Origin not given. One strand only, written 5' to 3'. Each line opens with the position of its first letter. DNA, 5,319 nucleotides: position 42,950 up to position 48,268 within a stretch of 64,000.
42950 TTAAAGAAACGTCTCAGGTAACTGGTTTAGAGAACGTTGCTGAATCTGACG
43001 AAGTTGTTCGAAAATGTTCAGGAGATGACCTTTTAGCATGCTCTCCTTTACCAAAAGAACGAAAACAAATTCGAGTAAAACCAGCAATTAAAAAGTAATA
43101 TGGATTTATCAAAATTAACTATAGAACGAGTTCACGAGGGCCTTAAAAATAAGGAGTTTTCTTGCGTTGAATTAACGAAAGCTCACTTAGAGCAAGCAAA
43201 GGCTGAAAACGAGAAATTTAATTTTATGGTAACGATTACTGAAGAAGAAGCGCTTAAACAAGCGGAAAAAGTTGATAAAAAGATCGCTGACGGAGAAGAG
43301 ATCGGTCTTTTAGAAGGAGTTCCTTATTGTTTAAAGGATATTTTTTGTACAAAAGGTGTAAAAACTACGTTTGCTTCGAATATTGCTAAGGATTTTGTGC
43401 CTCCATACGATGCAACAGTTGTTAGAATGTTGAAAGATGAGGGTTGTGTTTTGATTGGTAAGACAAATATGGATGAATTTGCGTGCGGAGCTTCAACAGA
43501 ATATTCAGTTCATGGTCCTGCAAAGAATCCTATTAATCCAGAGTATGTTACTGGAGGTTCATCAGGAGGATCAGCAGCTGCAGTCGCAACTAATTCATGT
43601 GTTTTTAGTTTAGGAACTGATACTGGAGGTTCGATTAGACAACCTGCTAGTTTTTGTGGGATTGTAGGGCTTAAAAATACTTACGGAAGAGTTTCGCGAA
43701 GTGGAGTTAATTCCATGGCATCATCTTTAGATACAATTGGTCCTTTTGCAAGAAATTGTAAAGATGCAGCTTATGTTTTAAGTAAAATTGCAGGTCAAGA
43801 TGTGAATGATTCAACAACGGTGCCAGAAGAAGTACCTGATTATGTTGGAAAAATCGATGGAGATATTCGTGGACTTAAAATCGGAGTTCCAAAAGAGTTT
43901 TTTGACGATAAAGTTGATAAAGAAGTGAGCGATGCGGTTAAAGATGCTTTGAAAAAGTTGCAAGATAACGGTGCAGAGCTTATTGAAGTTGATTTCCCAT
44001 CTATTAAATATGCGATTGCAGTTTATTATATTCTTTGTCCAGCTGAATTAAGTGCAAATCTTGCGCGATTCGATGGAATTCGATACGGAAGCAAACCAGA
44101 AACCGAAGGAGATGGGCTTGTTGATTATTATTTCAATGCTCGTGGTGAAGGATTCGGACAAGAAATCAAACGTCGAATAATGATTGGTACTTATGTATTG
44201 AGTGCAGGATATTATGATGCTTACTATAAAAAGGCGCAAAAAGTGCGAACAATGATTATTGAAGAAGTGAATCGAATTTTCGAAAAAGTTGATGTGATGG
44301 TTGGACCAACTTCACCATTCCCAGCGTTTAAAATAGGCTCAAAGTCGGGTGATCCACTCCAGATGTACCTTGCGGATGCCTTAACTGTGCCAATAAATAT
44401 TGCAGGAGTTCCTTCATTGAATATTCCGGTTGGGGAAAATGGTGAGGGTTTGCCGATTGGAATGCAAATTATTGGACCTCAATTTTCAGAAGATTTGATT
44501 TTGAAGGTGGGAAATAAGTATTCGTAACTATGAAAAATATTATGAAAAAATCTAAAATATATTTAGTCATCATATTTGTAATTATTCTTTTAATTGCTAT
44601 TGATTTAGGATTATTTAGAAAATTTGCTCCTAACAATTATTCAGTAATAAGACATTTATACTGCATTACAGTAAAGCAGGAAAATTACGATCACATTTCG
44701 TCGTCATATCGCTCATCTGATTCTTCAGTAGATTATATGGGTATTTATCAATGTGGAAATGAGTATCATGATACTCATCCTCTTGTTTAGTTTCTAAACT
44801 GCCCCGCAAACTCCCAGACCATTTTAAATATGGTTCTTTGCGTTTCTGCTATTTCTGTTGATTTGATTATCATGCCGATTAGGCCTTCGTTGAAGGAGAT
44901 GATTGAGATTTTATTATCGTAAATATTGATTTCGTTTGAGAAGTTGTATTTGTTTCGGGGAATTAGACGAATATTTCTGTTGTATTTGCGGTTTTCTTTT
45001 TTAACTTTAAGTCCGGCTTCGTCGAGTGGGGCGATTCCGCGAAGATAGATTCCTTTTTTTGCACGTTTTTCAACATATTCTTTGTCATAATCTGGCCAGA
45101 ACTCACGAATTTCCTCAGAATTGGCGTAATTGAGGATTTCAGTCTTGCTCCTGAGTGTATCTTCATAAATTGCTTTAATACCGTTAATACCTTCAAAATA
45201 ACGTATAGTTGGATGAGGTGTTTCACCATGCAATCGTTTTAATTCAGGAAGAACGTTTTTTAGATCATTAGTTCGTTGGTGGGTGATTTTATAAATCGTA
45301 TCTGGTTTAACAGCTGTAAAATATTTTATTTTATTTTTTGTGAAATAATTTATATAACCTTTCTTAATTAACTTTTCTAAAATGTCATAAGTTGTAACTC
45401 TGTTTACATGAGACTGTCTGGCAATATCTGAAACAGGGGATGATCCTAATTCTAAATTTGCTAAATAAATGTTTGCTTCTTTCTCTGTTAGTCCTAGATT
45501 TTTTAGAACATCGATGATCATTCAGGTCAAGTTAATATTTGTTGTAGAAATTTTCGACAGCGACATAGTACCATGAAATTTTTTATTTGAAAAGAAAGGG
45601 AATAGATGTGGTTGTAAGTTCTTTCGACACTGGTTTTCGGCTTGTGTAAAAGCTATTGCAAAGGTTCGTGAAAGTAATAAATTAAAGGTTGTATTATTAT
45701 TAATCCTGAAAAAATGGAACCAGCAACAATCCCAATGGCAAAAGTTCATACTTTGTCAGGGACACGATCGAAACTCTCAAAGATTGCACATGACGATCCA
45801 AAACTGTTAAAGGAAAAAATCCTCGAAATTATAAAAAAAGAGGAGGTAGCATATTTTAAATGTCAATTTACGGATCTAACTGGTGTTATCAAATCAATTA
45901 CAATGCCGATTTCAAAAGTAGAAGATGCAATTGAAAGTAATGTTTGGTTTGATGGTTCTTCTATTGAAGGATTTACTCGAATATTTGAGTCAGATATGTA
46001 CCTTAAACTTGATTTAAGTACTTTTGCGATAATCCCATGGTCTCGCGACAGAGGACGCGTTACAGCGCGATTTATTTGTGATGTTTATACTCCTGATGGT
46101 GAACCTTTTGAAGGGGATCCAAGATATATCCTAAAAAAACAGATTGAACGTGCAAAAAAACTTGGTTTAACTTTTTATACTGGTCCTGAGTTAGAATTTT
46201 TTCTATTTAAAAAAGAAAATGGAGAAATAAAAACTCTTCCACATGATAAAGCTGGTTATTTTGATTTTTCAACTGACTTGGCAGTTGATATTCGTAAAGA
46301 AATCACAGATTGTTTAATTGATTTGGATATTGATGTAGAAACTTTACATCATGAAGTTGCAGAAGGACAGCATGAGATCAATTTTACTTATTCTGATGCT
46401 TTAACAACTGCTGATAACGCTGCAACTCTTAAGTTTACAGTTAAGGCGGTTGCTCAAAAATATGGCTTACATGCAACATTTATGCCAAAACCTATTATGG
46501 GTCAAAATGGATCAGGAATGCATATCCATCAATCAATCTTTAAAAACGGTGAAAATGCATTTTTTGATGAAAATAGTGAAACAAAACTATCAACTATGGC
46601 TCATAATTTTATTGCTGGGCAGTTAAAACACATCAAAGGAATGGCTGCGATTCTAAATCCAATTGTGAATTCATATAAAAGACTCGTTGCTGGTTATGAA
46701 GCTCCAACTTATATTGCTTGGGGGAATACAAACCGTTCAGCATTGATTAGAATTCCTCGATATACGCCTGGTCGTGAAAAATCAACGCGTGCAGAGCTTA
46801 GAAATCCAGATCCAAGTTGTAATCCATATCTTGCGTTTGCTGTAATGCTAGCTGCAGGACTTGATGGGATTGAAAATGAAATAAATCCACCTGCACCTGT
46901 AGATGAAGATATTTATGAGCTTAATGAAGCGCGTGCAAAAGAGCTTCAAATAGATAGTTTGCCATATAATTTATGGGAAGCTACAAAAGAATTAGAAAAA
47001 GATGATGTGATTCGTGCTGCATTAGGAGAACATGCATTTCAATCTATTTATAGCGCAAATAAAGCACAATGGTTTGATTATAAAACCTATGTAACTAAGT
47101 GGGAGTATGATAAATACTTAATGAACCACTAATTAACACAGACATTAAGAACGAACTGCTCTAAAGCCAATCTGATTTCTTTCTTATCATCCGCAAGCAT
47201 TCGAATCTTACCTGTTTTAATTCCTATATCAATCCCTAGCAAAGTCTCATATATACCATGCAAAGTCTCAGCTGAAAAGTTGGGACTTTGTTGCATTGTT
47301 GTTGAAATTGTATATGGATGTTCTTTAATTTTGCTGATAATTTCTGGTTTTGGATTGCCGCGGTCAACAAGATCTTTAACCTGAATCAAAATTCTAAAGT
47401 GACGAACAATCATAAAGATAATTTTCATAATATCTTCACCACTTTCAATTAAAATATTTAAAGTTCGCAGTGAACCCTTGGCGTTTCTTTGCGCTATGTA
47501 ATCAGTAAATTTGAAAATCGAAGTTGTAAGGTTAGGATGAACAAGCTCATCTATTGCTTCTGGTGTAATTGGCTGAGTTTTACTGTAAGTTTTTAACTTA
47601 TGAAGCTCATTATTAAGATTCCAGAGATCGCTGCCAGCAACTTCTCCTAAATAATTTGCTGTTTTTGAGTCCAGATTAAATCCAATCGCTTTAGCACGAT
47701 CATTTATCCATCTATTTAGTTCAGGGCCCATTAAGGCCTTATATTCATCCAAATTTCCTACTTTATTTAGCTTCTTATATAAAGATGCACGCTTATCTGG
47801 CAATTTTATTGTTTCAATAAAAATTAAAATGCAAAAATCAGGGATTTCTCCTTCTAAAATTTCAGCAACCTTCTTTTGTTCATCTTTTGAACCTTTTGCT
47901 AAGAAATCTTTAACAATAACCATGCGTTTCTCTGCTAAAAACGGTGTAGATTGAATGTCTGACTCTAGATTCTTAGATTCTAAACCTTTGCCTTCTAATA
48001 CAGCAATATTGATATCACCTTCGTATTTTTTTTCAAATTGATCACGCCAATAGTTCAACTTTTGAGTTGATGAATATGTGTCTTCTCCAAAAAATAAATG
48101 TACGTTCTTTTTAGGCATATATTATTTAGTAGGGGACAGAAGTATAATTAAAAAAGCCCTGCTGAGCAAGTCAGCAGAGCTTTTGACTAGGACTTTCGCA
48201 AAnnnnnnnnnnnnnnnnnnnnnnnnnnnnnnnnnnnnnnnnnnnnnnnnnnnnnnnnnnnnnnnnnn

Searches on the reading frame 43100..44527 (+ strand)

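Call 10: search_protein_families(library=pfam, proteins=[window:43100-44527:+], max_evalue=0.001)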
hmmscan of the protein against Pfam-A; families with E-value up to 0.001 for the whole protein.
window:43100-44527:+ (475 aa): 1 family
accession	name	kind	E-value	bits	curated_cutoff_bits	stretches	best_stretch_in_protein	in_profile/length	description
PF01425.27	Amidase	-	3.1e-152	508.1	27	1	24-468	1-445/445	Amidase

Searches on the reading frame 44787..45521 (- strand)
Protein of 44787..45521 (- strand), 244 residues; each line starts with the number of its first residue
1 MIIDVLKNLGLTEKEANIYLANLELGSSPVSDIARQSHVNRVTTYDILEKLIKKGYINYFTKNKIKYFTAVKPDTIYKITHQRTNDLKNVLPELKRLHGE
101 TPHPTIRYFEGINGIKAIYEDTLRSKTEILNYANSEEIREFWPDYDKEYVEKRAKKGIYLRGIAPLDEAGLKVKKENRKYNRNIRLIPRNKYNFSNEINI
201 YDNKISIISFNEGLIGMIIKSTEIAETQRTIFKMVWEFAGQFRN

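Call 10: search_protein_families(library=pfam, proteins=[window:44787-45521:-], max_evalue=0.001)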
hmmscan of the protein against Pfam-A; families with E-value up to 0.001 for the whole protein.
window:44787-45521:- (244 aa): 1 family
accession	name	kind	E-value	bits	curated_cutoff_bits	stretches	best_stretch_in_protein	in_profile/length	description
PF01978.25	TrmB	-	5.6e-14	52.2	25.6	1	6-73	1-67/68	Sugar-specific transcriptional regulator TrmB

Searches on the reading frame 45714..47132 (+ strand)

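Call 10: search_protein_families(library=pfam, proteins=[window:45714-47132:+], max_evalue=0.001)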
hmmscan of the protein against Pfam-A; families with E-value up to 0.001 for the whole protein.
window:45714-47132:+ (472 aa): 2 families
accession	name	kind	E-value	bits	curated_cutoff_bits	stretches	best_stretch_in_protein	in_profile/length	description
PF00120.29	Gln-synt_C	-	8.2e-131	436.6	24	1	134-468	2-344/344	Glutamine synthetase, catalytic domain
PF03951.24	Gln-synt_N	-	4e-28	97.3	33.4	1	45-127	2-82/82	Glutamine synthetase, beta-Grasp domain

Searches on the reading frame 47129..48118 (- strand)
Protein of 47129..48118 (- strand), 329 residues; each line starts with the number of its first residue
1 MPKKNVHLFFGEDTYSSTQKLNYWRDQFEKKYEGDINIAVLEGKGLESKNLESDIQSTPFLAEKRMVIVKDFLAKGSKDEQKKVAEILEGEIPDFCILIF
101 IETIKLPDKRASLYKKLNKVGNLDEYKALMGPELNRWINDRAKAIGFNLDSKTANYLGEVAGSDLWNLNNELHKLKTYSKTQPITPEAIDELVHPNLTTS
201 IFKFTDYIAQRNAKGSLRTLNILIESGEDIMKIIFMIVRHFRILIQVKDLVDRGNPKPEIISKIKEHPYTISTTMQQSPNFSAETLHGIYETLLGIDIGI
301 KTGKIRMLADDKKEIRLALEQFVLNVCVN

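Call 10: search_protein_families(library=pfam, proteins=[window:47129-48118:-], max_evalue=0.001)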
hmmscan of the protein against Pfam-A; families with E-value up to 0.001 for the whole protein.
window:47129-48118:- (329 aa): 2 families
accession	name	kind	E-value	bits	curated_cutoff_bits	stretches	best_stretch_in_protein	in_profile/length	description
PF21694.2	DNA_pol3_delta_C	-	7.9e-30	103.8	27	1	199-306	2-109/121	DNA polymerase III delta subunit, C-terminal domain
PF06144.19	DNA_pol3_delta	-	2.6e-12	47.3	21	1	7-121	1-118/124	DNA polymerase III, delta subunit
